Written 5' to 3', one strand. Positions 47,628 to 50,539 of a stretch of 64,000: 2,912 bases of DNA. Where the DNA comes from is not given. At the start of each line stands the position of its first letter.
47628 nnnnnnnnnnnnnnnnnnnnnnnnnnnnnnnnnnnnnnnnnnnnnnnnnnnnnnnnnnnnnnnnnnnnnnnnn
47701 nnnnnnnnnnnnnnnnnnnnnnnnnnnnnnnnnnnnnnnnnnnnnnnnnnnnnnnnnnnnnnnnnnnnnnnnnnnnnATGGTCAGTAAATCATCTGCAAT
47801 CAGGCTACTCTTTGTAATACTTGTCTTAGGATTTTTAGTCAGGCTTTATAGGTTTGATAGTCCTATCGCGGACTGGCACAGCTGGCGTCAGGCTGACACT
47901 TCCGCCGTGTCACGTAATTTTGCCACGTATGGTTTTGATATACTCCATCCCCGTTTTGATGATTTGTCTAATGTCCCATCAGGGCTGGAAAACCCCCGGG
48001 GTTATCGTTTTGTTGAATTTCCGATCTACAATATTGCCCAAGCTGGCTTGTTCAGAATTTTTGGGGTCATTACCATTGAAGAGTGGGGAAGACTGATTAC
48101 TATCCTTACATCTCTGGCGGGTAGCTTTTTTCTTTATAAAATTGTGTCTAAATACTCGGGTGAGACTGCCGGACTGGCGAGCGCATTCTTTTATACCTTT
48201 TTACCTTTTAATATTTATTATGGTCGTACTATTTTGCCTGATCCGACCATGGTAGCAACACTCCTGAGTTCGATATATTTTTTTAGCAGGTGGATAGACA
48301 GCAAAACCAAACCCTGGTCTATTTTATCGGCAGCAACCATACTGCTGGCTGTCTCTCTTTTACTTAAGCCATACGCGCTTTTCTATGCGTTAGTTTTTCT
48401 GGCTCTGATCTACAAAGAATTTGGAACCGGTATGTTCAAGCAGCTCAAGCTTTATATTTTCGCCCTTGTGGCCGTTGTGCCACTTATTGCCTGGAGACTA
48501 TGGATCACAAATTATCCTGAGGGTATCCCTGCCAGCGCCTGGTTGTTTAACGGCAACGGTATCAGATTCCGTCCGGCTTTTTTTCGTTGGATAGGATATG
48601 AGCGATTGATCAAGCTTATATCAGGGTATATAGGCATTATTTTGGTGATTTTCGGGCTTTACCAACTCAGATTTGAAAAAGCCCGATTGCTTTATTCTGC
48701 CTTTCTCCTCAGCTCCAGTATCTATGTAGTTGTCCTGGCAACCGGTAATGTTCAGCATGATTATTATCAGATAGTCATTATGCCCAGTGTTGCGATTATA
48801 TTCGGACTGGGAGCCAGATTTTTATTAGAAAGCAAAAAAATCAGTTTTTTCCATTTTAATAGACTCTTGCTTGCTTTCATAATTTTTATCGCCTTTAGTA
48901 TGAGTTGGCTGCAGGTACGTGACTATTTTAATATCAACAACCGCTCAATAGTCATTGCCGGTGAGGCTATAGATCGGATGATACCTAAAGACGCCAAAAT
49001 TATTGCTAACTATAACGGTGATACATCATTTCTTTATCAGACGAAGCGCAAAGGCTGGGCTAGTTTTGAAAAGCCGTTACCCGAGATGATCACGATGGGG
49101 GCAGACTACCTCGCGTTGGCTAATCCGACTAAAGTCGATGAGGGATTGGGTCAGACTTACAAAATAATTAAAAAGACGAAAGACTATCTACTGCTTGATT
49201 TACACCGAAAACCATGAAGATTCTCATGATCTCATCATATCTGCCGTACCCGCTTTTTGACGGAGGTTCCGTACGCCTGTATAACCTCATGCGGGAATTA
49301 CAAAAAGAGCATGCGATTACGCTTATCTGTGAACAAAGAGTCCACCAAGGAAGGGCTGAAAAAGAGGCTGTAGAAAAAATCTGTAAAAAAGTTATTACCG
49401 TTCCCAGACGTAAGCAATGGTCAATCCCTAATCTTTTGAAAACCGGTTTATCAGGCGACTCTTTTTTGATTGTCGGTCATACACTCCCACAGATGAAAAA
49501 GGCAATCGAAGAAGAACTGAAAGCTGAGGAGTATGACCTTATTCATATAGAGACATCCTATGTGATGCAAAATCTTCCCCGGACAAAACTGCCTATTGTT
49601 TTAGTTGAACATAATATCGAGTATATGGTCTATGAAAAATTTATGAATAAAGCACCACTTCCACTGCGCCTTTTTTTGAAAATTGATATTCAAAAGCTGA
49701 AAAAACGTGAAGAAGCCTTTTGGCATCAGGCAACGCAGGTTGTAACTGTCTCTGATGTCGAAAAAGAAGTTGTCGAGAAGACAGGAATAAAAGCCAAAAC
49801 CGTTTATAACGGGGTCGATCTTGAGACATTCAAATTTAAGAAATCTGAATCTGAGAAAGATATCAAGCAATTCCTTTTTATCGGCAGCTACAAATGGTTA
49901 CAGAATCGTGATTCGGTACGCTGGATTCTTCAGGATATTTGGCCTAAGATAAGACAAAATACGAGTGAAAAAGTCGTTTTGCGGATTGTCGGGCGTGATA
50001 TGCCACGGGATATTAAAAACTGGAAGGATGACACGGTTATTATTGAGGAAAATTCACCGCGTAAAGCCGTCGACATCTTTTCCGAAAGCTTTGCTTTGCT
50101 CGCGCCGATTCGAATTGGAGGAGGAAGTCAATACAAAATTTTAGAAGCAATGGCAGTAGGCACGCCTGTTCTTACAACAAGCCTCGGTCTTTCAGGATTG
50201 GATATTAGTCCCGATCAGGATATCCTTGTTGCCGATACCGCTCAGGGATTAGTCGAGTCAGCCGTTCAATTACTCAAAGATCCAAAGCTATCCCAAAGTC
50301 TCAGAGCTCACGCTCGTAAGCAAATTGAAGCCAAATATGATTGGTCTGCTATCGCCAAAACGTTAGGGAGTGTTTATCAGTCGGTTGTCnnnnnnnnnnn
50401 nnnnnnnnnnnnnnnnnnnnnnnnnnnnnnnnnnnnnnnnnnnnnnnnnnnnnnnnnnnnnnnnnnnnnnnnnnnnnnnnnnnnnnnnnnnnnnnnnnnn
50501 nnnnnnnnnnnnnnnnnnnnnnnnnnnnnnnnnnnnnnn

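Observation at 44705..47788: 1027-aa fusion of a Wzy_C (O-antigen ligase/PglL-like) domain with a second polytopic membrane domain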

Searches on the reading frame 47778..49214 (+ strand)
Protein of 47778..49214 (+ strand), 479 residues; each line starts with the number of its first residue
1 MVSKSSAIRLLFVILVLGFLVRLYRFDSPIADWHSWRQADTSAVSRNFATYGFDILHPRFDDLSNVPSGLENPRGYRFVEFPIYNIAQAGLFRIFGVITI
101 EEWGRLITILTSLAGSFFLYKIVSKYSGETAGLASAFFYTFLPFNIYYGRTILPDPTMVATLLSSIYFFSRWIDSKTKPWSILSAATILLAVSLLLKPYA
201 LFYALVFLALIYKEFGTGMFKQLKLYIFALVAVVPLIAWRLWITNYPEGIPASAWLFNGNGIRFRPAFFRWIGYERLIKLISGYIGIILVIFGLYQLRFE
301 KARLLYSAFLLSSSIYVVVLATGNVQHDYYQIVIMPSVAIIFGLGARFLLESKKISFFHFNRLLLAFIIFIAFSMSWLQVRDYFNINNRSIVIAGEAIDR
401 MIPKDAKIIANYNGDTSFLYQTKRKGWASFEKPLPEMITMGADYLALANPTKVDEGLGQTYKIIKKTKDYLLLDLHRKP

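Call 7: search_protein_families(library=pfam, proteins=[window:47778-49214:+], max_evalue=0.001)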
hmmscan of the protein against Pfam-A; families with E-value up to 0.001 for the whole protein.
window:47778-49214:+ (479 aa): 1 family
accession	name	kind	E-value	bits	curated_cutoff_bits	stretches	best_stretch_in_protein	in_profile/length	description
PF13231.12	PMT_2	-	7.9e-14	52.6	26.1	1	82-240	4-158/160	Dolichyl-phosphate-mannose-protein mannosyltransferase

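Call 55: search_protein_families(library=ncbifam, proteins=[window:47778-49214:+], max_evalue=0.00001)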
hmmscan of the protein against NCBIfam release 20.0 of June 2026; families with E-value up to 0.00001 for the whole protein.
window:47778-49214:+ (479 aa): 1 family
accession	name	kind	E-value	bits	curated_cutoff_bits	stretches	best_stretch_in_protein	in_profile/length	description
TIGR03663.1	TIGR03663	subfamily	3e-07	29.8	126.25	1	86-212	57-178/435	flippase activity-associated protein Agl23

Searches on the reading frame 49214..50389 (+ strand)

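Call 7: search_protein_families(library=pfam, proteins=[window:49214-50389:+], max_evalue=0.001)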
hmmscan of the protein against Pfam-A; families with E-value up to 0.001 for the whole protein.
window:49214-50389:+ (392 aa): 4 families
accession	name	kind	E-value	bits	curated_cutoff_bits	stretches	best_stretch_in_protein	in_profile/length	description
PF13692.12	Glyco_trans_1_4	-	4.1e-17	63.2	27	1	218-356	2-142/142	Glycosyl transferases group 1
PF13439.12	Glyco_transf_4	-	4.1e-14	53.4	28.5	1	16-204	2-169/170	Glycosyltransferase Family 4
PF13524.12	Glyco_trans_1_2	-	9e-12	45.6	25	1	252-384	13-142/144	Glycosyl transferase-like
PF00534.26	Glycos_transf_1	-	3.7e-07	30.3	26.4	1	206-370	4-172/172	Glycosyl transferases group 1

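Call 55: search_protein_families(library=ncbifam, proteins=[window:49214-50389:+], max_evalue=0.00001)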
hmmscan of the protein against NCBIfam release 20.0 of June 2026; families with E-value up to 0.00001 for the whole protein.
window:49214-50389:+ (392 aa): 9 families
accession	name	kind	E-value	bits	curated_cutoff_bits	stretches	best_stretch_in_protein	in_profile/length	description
TIGR03087.1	stp1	hypoth_equivalog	5.2e-49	167.5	316.65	1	3-386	1-392/397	TIGR03087 family PEP-CTERM/XrtA system glycosyltransferase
TIGR04047.1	MSMEG_0565_glyc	hypoth_equivalog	5.9e-10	38.8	259.85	0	161-219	127-186/373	MSMEG_0565 family glycosyltransferase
NF053787.1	GlcN_PG_synth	equivalog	6.9e-10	38.3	480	1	168-391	139-359/361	N-acetylglucosaminyl phosphatidylglycerol synthase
TIGR03088.1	stp2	hypoth_equivalog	2.6e-09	36.6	409.05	1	189-391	157-373/374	TIGR03088 family PEP-CTERM/XrtA system glycosyltransferase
NF047684.1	TeichurnBiosyTuaC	equivalog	5.8e-08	32.1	550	0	309-391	306-389/391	teichuronic acid biosynthesis protein TuaC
NF041876.1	EPS_EpsE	equivalog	2e-07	30.6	400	1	309-384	312-389/389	exopolysaccharide biosynthesis GT4 family glycosyltransferase EpsE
NF038229.1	Glyco4_Geo_Pelo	equivalog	6.1e-07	28.8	400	1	308-392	253-337/338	GPMC system family 4 glycosyltransferase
TIGR04063.1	stp3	hypoth_equivalog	1.9e-06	27.1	442.05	0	308-391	310-395/397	TIGR04063 family PEP-CTERM/XrtA system glycosyltransferase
NF053513.1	Gtran_IagA_BgsA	equivalog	5.9e-06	25.5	460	0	105-220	42-155/333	LTA glycolipid anchor biosynthesis glycosyltransferase, IagA/BgsA family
